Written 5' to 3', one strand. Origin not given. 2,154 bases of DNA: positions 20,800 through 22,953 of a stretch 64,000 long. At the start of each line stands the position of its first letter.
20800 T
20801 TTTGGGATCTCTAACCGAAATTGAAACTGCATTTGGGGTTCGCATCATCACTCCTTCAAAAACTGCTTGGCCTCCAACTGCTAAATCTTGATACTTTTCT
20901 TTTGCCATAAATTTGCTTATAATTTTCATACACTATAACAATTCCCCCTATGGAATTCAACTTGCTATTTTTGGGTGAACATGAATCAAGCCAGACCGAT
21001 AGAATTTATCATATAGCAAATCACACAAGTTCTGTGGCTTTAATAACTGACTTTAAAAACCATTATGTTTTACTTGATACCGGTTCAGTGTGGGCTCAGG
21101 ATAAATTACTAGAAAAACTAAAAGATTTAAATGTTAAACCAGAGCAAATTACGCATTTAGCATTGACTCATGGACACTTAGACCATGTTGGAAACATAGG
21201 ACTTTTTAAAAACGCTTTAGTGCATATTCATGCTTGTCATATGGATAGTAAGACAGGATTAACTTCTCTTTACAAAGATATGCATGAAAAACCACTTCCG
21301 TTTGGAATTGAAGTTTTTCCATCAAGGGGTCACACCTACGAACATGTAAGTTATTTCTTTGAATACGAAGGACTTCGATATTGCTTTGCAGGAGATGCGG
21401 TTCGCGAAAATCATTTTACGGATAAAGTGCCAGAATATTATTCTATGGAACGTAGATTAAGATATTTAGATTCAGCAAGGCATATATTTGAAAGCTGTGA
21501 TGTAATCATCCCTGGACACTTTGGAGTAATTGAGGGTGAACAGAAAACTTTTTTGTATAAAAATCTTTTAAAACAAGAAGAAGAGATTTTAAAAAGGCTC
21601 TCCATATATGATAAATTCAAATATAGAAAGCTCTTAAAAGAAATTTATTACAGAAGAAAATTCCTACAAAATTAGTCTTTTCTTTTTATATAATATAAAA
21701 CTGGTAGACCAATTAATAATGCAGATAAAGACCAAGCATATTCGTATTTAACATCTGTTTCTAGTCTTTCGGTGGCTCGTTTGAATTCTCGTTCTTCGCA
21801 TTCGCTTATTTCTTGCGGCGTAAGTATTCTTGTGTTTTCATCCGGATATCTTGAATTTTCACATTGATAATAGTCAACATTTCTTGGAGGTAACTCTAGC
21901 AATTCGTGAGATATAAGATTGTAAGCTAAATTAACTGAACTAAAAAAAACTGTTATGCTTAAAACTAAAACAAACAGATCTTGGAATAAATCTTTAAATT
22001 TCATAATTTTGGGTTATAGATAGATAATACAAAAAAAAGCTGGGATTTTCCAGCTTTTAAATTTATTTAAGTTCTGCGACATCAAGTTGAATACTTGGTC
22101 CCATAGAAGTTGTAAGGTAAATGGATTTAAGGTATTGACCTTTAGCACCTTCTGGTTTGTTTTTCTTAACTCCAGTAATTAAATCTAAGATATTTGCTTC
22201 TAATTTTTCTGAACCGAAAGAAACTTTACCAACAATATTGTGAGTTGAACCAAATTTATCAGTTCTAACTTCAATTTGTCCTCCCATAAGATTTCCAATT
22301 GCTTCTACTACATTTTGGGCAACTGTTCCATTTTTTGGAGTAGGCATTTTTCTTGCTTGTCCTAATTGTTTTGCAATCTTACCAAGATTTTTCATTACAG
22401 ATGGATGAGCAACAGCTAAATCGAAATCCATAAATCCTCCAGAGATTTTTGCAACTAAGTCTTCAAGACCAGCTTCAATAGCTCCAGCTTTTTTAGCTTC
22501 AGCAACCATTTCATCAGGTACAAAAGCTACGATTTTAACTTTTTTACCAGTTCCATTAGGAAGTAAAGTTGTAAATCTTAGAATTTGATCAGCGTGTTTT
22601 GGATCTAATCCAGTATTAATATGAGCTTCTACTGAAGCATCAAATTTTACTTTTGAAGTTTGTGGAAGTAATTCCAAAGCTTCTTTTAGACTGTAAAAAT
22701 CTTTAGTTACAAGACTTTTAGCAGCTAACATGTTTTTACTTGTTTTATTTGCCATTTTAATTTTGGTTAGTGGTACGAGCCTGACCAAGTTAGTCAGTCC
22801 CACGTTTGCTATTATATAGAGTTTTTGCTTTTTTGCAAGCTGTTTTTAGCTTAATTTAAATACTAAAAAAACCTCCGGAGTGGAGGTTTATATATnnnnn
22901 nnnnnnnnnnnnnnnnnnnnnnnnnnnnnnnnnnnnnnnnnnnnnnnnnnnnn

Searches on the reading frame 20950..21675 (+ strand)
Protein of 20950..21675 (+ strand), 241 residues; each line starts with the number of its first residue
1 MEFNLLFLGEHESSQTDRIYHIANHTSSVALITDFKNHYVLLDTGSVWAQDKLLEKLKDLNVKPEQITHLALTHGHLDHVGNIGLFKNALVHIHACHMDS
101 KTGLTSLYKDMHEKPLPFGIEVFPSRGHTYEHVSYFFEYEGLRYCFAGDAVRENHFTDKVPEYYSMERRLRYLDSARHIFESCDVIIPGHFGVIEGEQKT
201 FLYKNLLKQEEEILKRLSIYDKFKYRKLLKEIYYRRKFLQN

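Call 33: search_protein_families(library=pfam, proteins=[window:20950-21675:+], max_evalue=0.001)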
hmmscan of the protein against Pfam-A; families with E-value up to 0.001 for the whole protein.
window:20950-21675:+ (241 aa): 2 families
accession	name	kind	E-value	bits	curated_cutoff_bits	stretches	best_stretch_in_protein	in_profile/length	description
PF00753.33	Lactamase_B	-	1.5e-17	64.7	22.7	1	27-190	6-196/196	Metallo-beta-lactamase superfamily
PF12706.13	Lactamase_B_2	-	0.00042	20.4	27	0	38-107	1-73/200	Beta-lactamase superfamily domain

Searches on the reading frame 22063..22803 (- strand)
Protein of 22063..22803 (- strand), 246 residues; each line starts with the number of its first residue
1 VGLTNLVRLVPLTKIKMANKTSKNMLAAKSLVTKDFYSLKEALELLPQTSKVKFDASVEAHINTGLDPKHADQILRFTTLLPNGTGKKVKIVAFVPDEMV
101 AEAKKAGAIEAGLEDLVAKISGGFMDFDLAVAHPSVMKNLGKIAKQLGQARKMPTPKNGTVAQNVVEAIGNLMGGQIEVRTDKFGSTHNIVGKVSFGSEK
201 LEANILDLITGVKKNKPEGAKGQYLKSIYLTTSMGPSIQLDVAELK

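Call 33: search_protein_families(library=pfam, proteins=[window:22063-22803:-], max_evalue=0.001)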
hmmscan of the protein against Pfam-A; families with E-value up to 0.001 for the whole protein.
window:22063-22803:- (246 aa): 1 family
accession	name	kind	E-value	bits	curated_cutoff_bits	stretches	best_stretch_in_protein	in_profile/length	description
PF00687.26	Ribosomal_L1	-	5e-54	183.3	32.2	1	48-236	3-198/198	Ribosomal protein L1p/L10e family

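Call 79: list_cluster_members(proteins=[window:22063-22803:-, window:18113-18961:-, window:15082-16632:-, window:16638-18104:-, window:19976-20929:-, window:52506-53465:+, window:43355-44287:+, window:10890-11261:-, window:50-418:+, window:45997-47088:+])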
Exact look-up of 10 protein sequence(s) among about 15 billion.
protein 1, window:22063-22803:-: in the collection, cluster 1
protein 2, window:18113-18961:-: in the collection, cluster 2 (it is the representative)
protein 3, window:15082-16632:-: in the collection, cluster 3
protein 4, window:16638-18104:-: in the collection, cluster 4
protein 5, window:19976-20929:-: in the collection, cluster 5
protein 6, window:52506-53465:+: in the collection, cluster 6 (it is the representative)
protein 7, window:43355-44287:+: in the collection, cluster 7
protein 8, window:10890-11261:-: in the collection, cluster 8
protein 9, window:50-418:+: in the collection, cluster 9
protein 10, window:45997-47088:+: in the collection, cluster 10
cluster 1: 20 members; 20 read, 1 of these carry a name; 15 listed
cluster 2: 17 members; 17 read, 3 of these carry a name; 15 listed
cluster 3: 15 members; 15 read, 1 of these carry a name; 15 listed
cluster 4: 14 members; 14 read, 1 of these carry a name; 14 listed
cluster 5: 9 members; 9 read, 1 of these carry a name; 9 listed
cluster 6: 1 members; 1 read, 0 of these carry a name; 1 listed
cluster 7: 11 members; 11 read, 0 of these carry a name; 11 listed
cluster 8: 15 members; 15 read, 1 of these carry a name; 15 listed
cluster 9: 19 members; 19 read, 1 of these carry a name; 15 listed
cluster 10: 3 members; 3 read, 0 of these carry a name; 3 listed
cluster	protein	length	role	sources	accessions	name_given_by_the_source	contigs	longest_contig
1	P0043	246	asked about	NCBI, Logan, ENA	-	-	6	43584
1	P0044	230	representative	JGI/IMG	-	-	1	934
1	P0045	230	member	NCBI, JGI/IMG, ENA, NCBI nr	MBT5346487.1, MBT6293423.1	50S ribosomal protein L1 [bacterium] | large subunit ribosomal protein L1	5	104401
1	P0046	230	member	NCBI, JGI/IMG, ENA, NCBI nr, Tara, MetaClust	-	-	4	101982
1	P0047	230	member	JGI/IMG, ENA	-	-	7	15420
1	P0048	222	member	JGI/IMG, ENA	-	-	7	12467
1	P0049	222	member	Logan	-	-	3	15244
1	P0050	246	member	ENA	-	-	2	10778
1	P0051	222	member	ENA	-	-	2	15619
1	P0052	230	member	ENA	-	-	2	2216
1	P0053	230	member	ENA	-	-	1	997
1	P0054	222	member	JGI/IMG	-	-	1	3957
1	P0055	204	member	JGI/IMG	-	-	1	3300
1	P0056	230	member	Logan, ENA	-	-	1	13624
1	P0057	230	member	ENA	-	-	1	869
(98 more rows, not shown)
